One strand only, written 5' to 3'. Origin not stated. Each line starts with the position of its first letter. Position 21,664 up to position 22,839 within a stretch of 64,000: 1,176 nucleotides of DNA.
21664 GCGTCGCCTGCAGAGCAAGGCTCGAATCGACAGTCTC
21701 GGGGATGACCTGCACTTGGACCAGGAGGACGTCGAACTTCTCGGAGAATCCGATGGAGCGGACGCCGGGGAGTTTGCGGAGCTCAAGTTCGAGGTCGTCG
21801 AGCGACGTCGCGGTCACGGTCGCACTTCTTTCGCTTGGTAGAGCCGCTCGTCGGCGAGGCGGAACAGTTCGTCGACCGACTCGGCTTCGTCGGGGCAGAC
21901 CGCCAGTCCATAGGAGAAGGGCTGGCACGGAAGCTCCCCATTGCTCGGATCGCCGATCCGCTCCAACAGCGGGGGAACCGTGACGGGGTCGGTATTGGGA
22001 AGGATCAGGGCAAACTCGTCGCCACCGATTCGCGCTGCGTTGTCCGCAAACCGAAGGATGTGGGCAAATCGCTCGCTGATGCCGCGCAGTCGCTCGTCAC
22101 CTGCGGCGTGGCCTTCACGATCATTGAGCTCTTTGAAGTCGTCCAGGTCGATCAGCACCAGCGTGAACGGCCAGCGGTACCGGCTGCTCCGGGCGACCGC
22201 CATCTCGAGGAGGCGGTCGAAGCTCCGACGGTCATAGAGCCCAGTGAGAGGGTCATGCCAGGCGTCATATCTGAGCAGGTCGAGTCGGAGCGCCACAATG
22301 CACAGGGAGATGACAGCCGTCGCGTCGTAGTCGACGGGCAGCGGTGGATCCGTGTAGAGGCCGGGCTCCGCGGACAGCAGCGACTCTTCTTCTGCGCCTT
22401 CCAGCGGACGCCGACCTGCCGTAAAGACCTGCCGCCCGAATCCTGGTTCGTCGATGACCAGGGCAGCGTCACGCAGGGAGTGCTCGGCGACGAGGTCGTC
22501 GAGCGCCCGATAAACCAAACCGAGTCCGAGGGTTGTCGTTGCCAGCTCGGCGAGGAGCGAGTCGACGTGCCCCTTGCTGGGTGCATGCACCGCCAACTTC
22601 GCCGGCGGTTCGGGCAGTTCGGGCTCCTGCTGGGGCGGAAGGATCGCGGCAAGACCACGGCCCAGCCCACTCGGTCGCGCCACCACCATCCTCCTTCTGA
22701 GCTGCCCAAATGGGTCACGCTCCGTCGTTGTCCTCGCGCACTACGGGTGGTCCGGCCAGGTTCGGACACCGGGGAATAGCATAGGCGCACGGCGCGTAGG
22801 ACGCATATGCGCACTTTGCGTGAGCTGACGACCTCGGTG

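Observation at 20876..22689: GGDEF diguanylate cyclase carrying a ParB-type N-terminal peptide, translationally coupled to an unknown two-domain protein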

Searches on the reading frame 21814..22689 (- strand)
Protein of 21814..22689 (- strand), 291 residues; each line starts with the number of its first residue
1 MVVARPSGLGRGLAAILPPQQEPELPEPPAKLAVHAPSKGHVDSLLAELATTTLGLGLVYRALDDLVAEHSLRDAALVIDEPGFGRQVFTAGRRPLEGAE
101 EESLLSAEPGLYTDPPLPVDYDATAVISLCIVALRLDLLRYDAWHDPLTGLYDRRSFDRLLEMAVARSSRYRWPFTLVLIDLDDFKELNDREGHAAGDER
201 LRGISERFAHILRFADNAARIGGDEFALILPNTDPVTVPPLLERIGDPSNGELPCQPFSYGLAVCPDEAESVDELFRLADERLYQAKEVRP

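Call 3: search_protein_families(library=pfam, proteins=[window:21814-22689:-], max_evalue=1)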
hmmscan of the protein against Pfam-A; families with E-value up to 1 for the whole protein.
window:21814-22689:- (291 aa): 2 families
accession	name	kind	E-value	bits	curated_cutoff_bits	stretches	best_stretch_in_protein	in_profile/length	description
PF00990.26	GGDEF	-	1.5e-32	113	23.8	1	143-288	1-156/161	Diguanylate cyclase, GGDEF domain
PF13523.12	Acetyltransf_8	-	0.15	12.2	27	0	140-175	61-96/145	Acetyltransferase (GNAT) domain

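Call 4: search_protein_families(library=ncbifam, proteins=[window:21814-22689:-], max_evalue=1)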
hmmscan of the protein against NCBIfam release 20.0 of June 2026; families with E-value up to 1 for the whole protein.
window:21814-22689:- (291 aa): 21 families
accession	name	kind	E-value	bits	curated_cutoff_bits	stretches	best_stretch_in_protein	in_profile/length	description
TIGR00254.1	GGDEF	domain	1.7e-34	118.9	37.4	1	141-288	3-158/168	diguanylate cyclase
NF007423.1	PRK09966.1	equivalog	9.2e-32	110.4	325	1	138-287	234-390/390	diguanylate cyclase DgcN/YfiN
NF038266.1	diguan_SiaD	equivalog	2.8e-30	105.5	290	1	139-288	90-246/252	biofilm regulation diguanylate cyclase SiaD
NF051473.1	DigCycDgcsShew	equivalog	2.2e-27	96.2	400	1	133-288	125-282/291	diguanylate cyclase DgcS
NF007135.0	PRK09581.1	equivalog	4.2e-26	91.8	474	1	143-288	292-446/457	PleD family two-component system response regulator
NF007298.0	PRK09776.1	equivalog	4.3e-24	84.5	1135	1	139-233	680-774/1111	diguanylate cyclase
NF011955.1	PRK15426.1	equivalog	1.3e-22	79.7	408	1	139-250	394-505/564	cellulose biosynthesis regulator diguanylate cyclase DgcQ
NF007380.0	PRK09894.1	equivalog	2.3e-22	79.7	256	1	131-288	117-278/296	diguanylate cyclase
NF040885.1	diguan_DgcJ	equivalog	2.4e-22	79.4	500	1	144-288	342-487/493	diguanylate cyclase DgcJ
NF047654.1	DiguCycDgcRLepto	equivalog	4.7e-22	78.3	500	1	129-288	120-287/295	diguanylate cyclase DgcR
NF045675.1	PhdiestaseDibA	equivalog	1.7e-21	76.2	980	1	139-288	199-355/623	phosphodiesterase DibA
NF007599.0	PRK10245.1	equivalog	4e-18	65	402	1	144-287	211-360/371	diguanylate cyclase AdrA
NF007474.0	PRK10060.1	equivalog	3.7e-17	61.8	782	1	139-288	233-386/663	cyclic di-GMP phosphodiesterase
NF041606.1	dguan_cyc_DgcA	equivalog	4.5e-15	55.4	370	1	127-288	162-330/340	diguanylate cyclase DgcA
NF047872.1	GGDEF_GdpS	equivalog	1.2e-13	51.1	400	1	141-233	183-277/355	GGDEF domain-containing protein GdpS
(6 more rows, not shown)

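Call 33: predict_structure(alignment_id=A3)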
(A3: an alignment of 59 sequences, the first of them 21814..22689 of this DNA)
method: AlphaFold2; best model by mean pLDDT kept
length: 291 residues; sequences in the alignment: 59
mean_pLDDT: 88.7   pTM: 0.74
mean pLDDT of the five models: 88.7, 88.6, 87.8, 87.7, 86.6
residues with pLDDT >= 90: 213; 70-90: 41; 50-70: 21; < 50: 16
segments of 3 or more residues with pLDDT < 50: 1-14
pLDDT, mean of each block of 10 residues (from residue 1): 32 50 67 61 85 88 95 97 92 93 95 93 92 92 93 97 98 98 97 97 95 96 98 98 92 93 98 98 95 69
secondary structure, 60 per line:
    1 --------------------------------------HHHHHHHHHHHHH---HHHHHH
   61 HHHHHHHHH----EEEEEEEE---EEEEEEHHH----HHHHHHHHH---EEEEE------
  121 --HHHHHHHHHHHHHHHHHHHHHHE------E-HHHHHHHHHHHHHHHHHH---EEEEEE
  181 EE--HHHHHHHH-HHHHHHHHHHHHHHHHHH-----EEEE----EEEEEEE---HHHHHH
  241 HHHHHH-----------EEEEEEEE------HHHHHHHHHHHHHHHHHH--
elements in order: H39-51 H55-69 E74-81 E85-90 H98-106 E110-114 H123-144 H154-171 E175-182 H185-192 H194-211 E217-220 E225-231 H235-246 E258-265 H272-289

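Call 53: fold_search(model_id=the predicted structure, library=pdb)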
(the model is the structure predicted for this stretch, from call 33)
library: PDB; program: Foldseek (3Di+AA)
matches with E <= 10: 1202; with E <= 0.001: 99
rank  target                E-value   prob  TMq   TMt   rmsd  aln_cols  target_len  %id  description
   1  4urs_A                4.6e-15  1.00  0.46  0.80   2.5       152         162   38  Crystal Structure of GGDEF domain from T.maritima (released 2014-10-08)
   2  5llx_A                8.9e-15  1.00  0.48  0.22  22.9       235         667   26  Bacteriophytochrome activated diguanylyl cyclase from Idiomarina species A28L with GTP bound (released 2017-03-15)
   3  5llx_B                1.7e-14  1.00  0.48  0.22  18.7       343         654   21  Bacteriophytochrome activated diguanylyl cyclase from Idiomarina species A28L with GTP bound (released 2017-03-15)
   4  5llw_B                3.7e-14  1.00  0.48  0.21  18.0       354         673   19  Bacteriophytochrome activated diguanylyl cyclase from Idiomarina species A28L (released 2017-03-15)
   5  6et7_A                4.7e-14  1.00  0.46  0.21  21.0       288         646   25  Activated heterodimer of the bacteriophytochrome regulated diguanylyl cyclase variant - S505V A526V - from Idiomarina  (released 2018-06-13)
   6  5llw_A                5.3e-14  1.00  0.47  0.21  19.8       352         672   20  Bacteriophytochrome activated diguanylyl cyclase from Idiomarina species A28L (released 2017-03-15)
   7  4urg_B                8.1e-14  1.00  0.45  0.81   3.2       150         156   37  Crystal Structure of GGDEF domain from T.maritima (active-like dimer) (released 2014-10-08)
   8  6et7_B                1.4e-13  1.00  0.46  0.21  25.9       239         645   26  Activated heterodimer of the bacteriophytochrome regulated diguanylyl cyclase variant - S505V A526V - from Idiomarina  (released 2018-06-13)
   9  3ign                  2.4e-13  1.00  0.46  0.79   3.5       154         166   36  Crystal Structure of the GGDEF domain from Marinobacter aquaeolei diguanylate cyclase complexed with c-di-GMP - Northeas (released 2009-08-11)
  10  4urg_A                2.4e-13  1.00  0.45  0.84   2.6       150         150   37  Crystal Structure of GGDEF domain from T.maritima (active-like dimer) (released 2014-10-08)
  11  9g85_B                3.6e-13  1.00  0.45  0.30   6.4       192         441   31  Structure of Response regulator PleD in complex with c-diGMP and ppGpp (released 2025-08-06)
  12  9g85_A                4.9e-13  1.00  0.46  0.31  11.5       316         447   23  Structure of Response regulator PleD in complex with c-diGMP and ppGpp (released 2025-08-06)
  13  4yme                  6.2e-13  1.00  0.45  0.81   3.2       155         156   34  Crystal structure of a sensory box/GGDEF family protein (CC_0091) from Caulobacter crescentus CB15 at 1.40 A resolution  (released 2015-04-01)
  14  6ttr_A                6.6e-13  1.00  0.50  0.75   3.8       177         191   28  Crystal Structure of the coiled coil and GGDEF domain of DgcB from Caulobacter crescentus in complex with c-di-GMP (released 2021-01-13)
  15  6zxb_A                8.9e-13  1.00  0.49  0.49   3.8       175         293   28  Diguanylate cyclase DgcR (I-site mutant) in native state (released 2021-03-31)
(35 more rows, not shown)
